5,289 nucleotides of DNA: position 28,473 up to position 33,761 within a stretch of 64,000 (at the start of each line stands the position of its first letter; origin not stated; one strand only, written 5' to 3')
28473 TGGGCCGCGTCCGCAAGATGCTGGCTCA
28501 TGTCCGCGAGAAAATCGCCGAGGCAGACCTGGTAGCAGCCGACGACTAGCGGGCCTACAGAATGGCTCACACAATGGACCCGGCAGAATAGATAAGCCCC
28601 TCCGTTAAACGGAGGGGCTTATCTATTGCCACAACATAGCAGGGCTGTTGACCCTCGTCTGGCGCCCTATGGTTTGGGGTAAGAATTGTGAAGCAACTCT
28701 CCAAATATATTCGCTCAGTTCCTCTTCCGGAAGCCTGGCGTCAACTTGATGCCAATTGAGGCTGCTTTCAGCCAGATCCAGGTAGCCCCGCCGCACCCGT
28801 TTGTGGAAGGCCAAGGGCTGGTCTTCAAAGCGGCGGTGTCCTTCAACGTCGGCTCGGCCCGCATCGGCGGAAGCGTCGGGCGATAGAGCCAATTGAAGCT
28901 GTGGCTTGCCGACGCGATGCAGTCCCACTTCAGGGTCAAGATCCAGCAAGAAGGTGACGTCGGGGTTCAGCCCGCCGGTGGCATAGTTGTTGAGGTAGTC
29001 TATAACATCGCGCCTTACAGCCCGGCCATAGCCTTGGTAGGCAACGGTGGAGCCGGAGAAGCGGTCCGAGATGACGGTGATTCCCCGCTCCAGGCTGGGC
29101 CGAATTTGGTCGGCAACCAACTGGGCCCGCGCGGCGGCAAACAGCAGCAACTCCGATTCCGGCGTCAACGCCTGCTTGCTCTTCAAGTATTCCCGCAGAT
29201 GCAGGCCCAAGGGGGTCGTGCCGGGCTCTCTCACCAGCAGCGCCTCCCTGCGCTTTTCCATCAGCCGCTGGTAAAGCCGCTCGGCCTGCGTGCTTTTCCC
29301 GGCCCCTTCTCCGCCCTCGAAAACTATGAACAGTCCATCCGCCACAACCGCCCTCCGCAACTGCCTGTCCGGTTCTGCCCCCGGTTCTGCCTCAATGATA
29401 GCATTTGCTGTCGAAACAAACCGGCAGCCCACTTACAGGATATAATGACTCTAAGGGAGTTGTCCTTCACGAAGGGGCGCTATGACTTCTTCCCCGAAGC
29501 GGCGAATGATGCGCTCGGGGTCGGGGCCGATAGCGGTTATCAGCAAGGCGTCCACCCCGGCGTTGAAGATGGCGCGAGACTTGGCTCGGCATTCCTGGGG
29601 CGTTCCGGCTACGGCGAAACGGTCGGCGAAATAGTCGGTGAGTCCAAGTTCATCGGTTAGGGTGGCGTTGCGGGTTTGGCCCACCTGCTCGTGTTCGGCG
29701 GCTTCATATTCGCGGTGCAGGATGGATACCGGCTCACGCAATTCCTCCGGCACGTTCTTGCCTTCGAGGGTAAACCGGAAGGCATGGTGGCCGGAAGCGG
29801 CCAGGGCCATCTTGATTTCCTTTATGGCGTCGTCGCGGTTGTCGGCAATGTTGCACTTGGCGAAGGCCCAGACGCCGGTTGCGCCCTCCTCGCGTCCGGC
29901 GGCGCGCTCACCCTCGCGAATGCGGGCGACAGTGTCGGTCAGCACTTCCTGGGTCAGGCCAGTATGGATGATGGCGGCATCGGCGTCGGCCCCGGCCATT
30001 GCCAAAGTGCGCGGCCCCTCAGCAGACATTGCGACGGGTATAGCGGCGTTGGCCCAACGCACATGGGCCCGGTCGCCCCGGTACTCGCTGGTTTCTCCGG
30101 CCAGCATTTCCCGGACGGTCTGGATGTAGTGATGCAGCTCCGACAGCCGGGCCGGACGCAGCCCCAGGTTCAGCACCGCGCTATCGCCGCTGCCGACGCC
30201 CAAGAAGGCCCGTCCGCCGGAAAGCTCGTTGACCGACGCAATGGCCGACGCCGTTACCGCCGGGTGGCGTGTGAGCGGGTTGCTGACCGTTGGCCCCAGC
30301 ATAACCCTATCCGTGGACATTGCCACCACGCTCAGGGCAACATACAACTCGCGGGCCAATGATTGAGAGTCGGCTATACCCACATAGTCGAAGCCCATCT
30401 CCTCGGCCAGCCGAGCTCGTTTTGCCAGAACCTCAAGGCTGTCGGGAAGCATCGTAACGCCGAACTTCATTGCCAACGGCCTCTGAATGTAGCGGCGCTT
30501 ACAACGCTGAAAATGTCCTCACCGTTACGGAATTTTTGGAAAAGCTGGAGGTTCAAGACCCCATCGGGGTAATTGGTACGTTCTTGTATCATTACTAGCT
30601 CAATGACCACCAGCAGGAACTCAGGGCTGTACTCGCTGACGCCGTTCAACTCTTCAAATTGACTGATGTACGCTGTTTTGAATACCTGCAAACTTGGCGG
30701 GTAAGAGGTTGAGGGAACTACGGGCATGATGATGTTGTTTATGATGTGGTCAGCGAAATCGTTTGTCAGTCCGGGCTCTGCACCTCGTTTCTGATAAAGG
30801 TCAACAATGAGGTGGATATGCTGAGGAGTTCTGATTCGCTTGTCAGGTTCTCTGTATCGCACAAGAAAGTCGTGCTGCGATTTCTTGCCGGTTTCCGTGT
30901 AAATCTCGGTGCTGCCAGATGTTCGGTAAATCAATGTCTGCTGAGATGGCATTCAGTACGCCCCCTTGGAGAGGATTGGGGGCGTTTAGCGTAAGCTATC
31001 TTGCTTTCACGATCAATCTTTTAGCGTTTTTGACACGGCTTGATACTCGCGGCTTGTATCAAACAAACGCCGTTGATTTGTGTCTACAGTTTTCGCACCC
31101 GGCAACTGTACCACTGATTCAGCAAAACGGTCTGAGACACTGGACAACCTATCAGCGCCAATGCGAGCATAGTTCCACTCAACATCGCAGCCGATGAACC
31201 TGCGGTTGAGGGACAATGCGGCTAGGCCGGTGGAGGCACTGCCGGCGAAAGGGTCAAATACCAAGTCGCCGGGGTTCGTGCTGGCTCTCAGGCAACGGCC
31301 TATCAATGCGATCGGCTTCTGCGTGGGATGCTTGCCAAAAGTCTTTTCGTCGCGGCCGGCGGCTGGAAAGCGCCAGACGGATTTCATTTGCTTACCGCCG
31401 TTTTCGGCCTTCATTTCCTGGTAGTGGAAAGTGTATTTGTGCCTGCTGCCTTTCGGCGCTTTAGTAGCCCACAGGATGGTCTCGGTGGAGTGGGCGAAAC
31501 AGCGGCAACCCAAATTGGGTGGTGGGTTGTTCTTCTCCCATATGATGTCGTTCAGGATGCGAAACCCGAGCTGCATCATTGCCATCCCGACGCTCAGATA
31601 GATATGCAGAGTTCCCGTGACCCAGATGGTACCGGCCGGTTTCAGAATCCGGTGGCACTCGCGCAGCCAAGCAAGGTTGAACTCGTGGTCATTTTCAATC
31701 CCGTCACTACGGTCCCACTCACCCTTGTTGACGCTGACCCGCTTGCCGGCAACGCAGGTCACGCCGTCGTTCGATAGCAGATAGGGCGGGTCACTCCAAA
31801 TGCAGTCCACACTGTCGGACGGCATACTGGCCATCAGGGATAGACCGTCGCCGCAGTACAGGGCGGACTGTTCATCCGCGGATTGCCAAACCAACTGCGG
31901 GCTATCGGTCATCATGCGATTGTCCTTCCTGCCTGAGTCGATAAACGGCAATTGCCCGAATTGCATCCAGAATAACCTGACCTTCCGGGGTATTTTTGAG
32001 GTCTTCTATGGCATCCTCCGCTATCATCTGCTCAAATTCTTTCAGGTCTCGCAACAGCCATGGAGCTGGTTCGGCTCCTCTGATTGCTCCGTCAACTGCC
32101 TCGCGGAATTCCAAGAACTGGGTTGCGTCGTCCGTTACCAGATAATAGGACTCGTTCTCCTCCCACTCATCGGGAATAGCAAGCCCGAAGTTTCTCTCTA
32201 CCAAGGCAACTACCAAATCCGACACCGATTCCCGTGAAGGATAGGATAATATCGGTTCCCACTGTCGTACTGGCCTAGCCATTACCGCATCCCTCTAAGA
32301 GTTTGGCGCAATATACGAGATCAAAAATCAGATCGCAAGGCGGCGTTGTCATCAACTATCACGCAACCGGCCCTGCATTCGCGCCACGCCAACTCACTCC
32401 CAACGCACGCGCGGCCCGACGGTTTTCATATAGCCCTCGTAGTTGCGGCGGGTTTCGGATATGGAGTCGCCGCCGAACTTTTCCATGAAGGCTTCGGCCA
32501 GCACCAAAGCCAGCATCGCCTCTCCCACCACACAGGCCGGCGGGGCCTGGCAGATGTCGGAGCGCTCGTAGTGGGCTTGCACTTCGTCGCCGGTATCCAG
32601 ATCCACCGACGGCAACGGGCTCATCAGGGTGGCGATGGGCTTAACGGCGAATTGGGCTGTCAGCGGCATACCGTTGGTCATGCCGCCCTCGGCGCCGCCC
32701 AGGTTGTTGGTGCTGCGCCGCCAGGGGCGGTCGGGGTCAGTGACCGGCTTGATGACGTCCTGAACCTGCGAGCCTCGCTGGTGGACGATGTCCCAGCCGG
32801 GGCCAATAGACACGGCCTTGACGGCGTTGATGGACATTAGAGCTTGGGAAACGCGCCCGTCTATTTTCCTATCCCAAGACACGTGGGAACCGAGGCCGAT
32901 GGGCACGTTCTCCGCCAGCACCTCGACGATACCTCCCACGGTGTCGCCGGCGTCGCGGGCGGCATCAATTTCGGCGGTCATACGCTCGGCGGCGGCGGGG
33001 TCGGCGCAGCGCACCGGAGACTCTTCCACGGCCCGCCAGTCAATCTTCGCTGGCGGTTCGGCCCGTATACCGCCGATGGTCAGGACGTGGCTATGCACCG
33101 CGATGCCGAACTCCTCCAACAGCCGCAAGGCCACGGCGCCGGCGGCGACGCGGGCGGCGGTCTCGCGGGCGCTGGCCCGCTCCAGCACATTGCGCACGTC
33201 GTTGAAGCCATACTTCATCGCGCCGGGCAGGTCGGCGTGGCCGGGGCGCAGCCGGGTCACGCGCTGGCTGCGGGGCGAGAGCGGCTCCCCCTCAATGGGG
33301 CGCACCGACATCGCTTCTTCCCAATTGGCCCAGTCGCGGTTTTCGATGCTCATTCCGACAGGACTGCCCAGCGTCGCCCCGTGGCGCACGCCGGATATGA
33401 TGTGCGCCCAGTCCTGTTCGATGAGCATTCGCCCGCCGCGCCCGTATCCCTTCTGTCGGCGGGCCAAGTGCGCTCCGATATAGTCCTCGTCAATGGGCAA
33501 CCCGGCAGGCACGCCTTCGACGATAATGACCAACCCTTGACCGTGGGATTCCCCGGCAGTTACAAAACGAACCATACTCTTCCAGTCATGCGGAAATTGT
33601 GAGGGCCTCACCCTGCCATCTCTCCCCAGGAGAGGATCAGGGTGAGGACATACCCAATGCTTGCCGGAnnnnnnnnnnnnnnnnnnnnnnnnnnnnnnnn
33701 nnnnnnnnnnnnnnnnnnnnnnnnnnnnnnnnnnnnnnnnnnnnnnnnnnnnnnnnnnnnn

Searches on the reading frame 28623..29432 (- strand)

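Call 58: search_protein_families(library=pfam, proteins=[window:28623-29432:-], max_evalue=0.00001)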
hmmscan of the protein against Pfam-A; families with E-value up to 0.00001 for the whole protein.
window:28623-29432:- (269 aa): 1 family
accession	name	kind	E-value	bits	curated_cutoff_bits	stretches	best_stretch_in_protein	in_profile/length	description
PF02223.23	Thymidylate_kin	-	7.3e-47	159.9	27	1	38-243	1-185/185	Thymidylate kinase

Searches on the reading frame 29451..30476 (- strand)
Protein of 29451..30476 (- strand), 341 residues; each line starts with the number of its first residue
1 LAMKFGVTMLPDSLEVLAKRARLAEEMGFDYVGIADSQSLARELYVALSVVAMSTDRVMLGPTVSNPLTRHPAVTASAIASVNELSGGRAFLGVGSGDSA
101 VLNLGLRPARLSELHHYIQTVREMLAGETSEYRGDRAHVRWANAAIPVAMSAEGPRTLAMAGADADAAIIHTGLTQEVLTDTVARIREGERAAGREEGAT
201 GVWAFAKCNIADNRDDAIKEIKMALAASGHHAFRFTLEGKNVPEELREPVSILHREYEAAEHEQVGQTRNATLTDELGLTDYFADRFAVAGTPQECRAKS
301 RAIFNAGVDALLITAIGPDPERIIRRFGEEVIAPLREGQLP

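Call 58: search_protein_families(library=pfam, proteins=[window:29451-30476:-], max_evalue=0.00001)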
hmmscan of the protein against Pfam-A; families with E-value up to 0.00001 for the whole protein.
window:29451-30476:- (341 aa): 1 family
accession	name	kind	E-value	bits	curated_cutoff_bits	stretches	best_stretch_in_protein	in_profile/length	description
PF00296.26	Bac_luciferase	-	7.4e-45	154.1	27.9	1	13-309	21-313/314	Luciferase-like monooxygenase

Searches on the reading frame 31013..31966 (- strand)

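Call 58: search_protein_families(library=pfam, proteins=[window:31013-31966:-], max_evalue=0.00001)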
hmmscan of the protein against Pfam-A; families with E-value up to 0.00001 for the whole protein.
window:31013-31966:- (317 aa): 1 family
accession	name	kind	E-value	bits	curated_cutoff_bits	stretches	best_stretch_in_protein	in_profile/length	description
PF01555.25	N6_N4_Mtase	-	1e-53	183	26.7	1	53-269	1-218/221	DNA methylase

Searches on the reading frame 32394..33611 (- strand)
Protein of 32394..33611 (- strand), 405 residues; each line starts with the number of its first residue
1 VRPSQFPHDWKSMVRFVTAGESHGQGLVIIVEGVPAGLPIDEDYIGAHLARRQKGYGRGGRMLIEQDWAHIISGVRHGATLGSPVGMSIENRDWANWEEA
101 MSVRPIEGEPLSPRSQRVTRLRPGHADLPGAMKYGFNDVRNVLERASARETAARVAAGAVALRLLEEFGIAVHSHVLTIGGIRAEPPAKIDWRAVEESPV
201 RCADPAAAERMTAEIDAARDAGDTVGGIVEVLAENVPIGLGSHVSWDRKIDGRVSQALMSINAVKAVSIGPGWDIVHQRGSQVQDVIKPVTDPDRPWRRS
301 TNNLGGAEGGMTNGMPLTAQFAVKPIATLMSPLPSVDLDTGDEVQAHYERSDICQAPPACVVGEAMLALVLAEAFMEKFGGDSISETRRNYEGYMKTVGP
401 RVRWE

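Call 58: search_protein_families(library=pfam, proteins=[window:32394-33611:-], max_evalue=0.00001)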
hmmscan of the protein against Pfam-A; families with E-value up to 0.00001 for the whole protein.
window:32394-33611:- (405 aa): 1 family
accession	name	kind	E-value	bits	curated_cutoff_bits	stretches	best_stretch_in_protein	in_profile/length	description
PF01264.26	Chorismate_synt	-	4.3e-115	384.3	27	1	15-376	2-327/327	Chorismate synthase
